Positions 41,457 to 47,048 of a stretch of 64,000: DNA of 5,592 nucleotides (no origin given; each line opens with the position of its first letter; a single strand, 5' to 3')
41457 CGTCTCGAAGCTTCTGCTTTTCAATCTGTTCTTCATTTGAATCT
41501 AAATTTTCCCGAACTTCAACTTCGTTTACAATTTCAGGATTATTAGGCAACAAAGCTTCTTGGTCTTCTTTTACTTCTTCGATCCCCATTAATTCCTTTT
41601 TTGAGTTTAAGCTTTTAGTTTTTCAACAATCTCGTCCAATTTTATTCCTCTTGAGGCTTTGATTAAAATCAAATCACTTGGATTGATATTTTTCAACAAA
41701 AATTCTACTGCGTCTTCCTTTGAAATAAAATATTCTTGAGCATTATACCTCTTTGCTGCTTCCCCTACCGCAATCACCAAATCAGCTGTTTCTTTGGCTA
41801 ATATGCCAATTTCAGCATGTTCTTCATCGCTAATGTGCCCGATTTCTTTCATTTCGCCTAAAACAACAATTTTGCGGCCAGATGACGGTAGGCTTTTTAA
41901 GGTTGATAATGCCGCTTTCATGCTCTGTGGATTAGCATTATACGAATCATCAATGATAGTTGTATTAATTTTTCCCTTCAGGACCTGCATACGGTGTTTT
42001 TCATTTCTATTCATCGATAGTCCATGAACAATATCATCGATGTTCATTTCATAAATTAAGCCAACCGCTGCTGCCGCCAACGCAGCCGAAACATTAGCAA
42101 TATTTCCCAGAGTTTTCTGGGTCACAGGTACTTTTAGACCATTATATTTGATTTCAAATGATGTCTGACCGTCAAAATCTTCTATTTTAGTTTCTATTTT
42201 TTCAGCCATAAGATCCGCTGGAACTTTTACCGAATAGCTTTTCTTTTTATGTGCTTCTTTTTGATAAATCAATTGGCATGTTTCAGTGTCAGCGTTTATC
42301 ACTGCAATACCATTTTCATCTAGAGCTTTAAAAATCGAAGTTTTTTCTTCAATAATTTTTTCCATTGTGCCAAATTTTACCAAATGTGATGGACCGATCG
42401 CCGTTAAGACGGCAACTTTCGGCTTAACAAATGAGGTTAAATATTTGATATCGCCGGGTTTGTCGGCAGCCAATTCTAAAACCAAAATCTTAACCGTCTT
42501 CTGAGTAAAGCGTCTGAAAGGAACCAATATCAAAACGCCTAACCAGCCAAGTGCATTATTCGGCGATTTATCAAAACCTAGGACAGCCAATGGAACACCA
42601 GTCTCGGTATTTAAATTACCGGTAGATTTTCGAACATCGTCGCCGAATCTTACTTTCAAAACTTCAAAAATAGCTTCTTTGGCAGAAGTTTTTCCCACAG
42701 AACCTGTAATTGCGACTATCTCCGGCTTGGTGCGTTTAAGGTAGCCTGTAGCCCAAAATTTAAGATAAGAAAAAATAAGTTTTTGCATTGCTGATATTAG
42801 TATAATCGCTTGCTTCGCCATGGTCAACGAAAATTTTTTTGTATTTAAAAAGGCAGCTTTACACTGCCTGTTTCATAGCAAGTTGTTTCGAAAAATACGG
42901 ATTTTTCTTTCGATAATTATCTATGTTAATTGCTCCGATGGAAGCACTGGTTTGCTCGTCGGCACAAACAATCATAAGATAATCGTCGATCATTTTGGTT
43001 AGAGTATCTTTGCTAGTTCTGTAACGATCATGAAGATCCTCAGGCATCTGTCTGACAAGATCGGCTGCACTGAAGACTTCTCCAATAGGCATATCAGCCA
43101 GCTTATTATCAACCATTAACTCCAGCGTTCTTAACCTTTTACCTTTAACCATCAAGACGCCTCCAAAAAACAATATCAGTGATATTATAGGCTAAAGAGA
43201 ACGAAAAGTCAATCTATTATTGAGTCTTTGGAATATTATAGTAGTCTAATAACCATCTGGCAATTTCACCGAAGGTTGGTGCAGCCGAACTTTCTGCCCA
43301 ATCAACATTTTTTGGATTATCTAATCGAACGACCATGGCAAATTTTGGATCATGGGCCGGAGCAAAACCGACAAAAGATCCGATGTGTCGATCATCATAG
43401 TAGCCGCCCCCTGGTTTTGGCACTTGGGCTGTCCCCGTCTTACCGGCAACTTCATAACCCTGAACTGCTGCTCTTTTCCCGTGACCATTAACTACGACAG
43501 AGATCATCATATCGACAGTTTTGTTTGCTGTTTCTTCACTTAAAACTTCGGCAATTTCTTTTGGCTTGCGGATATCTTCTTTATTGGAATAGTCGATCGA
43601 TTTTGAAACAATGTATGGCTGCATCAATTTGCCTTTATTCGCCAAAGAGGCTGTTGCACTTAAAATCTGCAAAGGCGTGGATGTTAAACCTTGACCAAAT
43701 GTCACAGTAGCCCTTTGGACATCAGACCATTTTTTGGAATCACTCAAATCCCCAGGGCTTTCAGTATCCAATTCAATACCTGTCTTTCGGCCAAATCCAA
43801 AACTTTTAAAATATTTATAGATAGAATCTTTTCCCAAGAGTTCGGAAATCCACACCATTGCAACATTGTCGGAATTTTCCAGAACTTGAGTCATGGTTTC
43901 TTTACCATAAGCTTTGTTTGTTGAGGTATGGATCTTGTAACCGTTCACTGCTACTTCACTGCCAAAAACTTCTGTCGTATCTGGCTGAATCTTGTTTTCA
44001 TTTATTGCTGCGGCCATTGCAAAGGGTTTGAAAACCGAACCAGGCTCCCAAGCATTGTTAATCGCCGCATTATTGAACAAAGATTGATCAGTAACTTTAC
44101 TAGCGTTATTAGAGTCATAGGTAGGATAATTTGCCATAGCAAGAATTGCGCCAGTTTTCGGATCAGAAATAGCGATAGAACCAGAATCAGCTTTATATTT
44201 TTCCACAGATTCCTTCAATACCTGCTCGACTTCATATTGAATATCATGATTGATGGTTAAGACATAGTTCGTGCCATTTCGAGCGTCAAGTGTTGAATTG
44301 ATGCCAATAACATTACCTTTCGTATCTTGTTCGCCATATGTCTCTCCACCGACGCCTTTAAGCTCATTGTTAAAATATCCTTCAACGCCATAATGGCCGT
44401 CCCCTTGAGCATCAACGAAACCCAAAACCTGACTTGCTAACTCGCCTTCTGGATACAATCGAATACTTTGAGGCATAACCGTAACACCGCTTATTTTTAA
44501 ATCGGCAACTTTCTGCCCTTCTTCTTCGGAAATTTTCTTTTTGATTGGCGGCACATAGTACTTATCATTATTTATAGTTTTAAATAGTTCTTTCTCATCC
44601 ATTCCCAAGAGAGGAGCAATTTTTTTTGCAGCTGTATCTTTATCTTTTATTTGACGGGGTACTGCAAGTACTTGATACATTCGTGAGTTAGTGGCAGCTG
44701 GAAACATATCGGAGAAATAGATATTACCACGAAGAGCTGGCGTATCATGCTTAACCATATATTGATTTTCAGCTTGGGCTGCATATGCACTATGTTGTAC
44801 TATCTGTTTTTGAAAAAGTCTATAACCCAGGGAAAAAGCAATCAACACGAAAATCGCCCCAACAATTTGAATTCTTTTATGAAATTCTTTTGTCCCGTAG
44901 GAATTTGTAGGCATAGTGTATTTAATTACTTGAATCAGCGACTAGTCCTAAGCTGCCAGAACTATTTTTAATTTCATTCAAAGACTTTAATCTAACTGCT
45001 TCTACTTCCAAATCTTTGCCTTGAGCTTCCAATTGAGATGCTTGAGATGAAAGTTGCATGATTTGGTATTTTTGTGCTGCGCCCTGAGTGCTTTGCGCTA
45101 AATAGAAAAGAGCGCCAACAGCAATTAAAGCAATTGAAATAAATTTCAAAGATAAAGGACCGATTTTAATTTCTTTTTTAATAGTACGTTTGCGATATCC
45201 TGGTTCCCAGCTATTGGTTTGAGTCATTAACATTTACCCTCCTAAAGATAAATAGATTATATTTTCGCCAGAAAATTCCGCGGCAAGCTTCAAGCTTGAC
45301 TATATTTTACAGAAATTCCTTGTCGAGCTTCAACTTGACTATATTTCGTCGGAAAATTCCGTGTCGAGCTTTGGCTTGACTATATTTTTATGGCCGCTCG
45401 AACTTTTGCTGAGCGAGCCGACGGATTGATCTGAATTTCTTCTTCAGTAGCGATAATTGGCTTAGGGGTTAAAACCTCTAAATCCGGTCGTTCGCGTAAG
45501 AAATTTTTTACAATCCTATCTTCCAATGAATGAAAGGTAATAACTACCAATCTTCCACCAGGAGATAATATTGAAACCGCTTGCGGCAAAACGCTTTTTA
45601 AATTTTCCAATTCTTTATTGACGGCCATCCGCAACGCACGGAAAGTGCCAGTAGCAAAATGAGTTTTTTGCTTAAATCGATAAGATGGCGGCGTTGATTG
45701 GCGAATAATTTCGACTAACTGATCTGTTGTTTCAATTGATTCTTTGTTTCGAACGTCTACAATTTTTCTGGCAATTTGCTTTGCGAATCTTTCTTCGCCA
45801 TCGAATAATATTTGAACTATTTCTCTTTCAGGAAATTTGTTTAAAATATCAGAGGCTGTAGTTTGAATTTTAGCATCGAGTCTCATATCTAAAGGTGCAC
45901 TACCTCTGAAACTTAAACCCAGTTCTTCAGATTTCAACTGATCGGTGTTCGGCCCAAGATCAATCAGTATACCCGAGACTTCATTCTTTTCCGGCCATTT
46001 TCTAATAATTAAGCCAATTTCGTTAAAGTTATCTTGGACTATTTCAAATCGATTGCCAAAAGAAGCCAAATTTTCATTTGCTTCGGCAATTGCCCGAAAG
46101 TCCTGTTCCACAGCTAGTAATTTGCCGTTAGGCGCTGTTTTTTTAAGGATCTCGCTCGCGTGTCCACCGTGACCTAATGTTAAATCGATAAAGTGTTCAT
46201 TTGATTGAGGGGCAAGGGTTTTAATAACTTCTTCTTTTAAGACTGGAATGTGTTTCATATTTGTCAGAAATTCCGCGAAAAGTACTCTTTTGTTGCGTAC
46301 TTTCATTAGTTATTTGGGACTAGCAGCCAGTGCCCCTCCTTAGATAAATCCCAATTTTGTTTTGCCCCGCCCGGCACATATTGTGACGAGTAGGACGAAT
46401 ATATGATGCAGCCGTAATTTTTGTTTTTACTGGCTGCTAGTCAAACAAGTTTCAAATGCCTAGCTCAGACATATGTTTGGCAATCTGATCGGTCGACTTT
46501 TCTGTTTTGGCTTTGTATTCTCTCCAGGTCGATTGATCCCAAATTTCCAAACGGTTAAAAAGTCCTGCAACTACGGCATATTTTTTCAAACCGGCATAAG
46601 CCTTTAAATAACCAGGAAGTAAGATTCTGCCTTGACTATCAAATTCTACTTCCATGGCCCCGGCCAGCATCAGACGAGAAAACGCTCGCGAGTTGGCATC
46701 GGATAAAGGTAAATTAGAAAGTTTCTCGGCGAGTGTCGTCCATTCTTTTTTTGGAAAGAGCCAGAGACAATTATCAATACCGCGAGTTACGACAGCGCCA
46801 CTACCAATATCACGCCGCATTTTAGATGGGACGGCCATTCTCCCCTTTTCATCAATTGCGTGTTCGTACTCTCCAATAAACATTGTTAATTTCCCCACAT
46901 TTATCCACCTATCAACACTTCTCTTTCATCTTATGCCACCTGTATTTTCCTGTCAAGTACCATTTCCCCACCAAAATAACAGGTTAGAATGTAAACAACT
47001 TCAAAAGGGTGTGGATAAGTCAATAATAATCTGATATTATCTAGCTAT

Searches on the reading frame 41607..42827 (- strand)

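Call 4: search_protein_families(library=pfam, proteins=[window:41607-42827:-], max_evalue=0.01)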
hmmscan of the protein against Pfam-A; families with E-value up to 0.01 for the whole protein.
window:41607-42827:- (406 aa): 2 families
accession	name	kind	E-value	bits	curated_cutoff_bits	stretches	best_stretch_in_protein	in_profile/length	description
PF08245.18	Mur_ligase_M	-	1.5e-30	107.1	24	1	40-253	1-200/200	Mur ligase middle domain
PF02875.26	Mur_ligase_C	-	2.2e-21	77.4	28.4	1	278-393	1-127/127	Mur ligase, glutamate ligase domain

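Call 7: search_protein_families(library=ncbifam, proteins=[window:41607-42827:-], max_evalue=0.1)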
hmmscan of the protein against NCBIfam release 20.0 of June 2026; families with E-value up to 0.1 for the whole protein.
window:41607-42827:- (406 aa): 21 families
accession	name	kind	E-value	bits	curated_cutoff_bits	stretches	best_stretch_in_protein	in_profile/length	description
TIGR01143.1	murF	subfamily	6.6e-86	288.9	288.6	2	109-404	123-418/418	UDP-N-acetylmuramoyl-tripeptide--D-alanyl-D-alanine ligase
NF008896.0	PRK11929.1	equivalog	8.5e-74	248.9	1023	2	111-405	655-957/965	bifunctional UDP-N-acetylmuramoyl-L-alanyl-D-glutamate--2,6-diaminopimelate ligase MurE/UDP-N-acetylmuramoyl-tripeptide--D-alanyl-D-alanine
NF008041.0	PRK10773.1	equivalog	2.6e-48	164.9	551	2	111-405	151-448/453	UDP-N-acetylmuramoyl-tripeptide--D-alanyl-D-alanine ligase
NF010693.0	PRK14093.1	equivalog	1.5e-40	139.3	544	1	31-405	104-465/479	UDP-N-acetylmuramoylalanyl-D-glutamyl-2,6-diaminopimelate--D-alanyl-D-alanine ligase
NF008897.0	PRK11930.1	equivalog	1.1e-39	136.1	804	2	110-405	157-454/822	bifunctional UDP-N-acetylmuramoyl-tripeptide:D-alanyl-D-alanine ligase/alanine racemase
NF001126.0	PRK00139.1-4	equivalog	2.2e-23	82.6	373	1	32-324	101-375/486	UDP-N-acetylmuramoyl-L-alanyl-D-glutamate--2,6-diaminopimelate ligase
TIGR01087.1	murD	equivalog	1.9e-22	79.9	211.95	1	34-328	103-352/441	UDP-N-acetylmuramoyl-L-alanine--D-glutamate ligase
TIGR01085.1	murE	subfamily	5.1e-18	65.2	257.3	1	34-356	84-394/472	UDP-N-acetylmuramyl-tripeptide synthetase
NF001124.0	PRK00139.1-2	equivalog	9.9e-18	64.1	476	1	29-353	104-410/500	UDP-N-acetylmuramoyl-L-alanyl-D-glutamate--2,6-diaminopimelate ligase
TIGR01082.1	murC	equivalog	3.3e-17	62.7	335.1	1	133-322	165-350/449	UDP-N-acetylmuramate--L-alanine ligase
TIGR02068.2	cya_phycin_syn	equivalog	7.4e-14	50.7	850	1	108-363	539-800/862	cyanophycin synthetase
NF010623.0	PRK14016.1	subfamily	1.5e-13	49.9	877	1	107-364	539-803/871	cyanophycin synthetase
NF053646.1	pMurD1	equivalog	5.7e-13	48.3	610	1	112-366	165-392/465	pseudomurein biosynthesis peptide ligase pMurD1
NF053645.1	pMurC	equivalog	4.8e-12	45.3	560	2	207-363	289-433/492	pseudomurein biosynthesis peptide ligase pMurC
NF001123.0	PRK00139.1-1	equivalog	1.1e-11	44.2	586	1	33-357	105-413/493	UDP-N-acetylmuramoyl-L-alanyl-D-glutamate--2,6-diaminopimelate ligase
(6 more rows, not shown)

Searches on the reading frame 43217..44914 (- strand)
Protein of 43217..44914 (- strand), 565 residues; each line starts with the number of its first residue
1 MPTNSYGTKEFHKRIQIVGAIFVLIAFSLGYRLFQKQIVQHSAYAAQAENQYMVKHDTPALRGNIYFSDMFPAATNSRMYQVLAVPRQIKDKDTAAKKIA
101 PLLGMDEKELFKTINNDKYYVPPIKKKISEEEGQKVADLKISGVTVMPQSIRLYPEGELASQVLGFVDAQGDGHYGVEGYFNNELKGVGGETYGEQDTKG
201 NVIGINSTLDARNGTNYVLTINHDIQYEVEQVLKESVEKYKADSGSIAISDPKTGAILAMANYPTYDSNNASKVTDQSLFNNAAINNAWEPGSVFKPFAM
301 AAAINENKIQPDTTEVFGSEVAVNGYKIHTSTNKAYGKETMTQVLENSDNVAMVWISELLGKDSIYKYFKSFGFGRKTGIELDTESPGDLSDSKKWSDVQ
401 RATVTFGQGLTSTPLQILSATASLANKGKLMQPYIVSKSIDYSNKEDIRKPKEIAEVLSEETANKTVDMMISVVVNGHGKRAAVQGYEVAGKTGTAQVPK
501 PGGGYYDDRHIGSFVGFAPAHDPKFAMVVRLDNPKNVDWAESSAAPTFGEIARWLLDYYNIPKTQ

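Call 4: search_protein_families(library=pfam, proteins=[window:43217-44914:-], max_evalue=0.01)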
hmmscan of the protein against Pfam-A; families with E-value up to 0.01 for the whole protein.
window:43217-44914:- (565 aa): 3 families
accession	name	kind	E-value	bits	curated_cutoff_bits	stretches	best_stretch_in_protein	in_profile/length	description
PF00905.27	Transpeptidase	-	2.3e-78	263.9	22.1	1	245-551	1-297/299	Penicillin binding protein transpeptidase domain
PF03717.20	PBP_dimer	-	8.3e-19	69.1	24.4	1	58-203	2-176/180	Penicillin-binding Protein dimerisation domain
PF13354.11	Beta-lactamase2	-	5e-08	33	22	1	287-496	19-190/214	Beta-lactamase enzyme family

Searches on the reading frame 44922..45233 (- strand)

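Call 4: search_protein_families(library=pfam, proteins=[window:44922-45233:-], max_evalue=0.01)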
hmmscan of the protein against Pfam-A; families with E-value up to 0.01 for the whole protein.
window:44922-45233:- (103 aa): 1 family
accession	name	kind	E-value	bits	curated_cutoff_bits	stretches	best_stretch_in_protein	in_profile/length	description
PF19579.4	FtsL_2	-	0.0078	16.5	24.6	1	34-98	21-85/100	Bacteriodetes cell division protein (FtsL-like)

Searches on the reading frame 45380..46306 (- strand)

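Call 4: search_protein_families(library=pfam, proteins=[window:45380-46306:-], max_evalue=0.01)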
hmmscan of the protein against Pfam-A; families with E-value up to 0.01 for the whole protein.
window:45380-46306:- (308 aa): 5 families
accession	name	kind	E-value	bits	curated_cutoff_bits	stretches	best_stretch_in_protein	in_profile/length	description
PF01795.25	Methyltransf_5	-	8.3e-92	308.4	27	1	16-307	1-308/309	MraW methylase family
PF01189.24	Methyltr_RsmB-F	-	3.7e-05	23.9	27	1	30-116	3-86/199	16S rRNA methyltransferase RsmB/F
PF05175.20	MTS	-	4.2e-05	23.7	23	1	28-94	24-90/170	Methyltransferase small domain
PF13847.12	Methyltransf_31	-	0.00024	21.2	27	0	34-97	2-66/145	Methyltransferase domain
PF13649.12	Methyltransf_25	-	0.0066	17.6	27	0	40-97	2-58/97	Methyltransferase domain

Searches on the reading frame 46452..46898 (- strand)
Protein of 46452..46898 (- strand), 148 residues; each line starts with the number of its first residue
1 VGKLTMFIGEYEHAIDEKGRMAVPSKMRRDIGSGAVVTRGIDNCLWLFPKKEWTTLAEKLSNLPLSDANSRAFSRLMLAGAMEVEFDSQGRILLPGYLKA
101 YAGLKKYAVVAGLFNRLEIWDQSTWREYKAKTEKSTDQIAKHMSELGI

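Call 83: search_protein_families(library=pfam, proteins=[window:46452-46898:-], max_evalue=0.001)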
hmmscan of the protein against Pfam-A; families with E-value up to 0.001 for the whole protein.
window:46452-46898:- (148 aa): 1 family
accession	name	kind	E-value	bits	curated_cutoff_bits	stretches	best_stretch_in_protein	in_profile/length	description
PF02381.23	MraZ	-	1.4e-41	140.8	23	2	6-75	1-71/72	MraZ protein, putative antitoxin-like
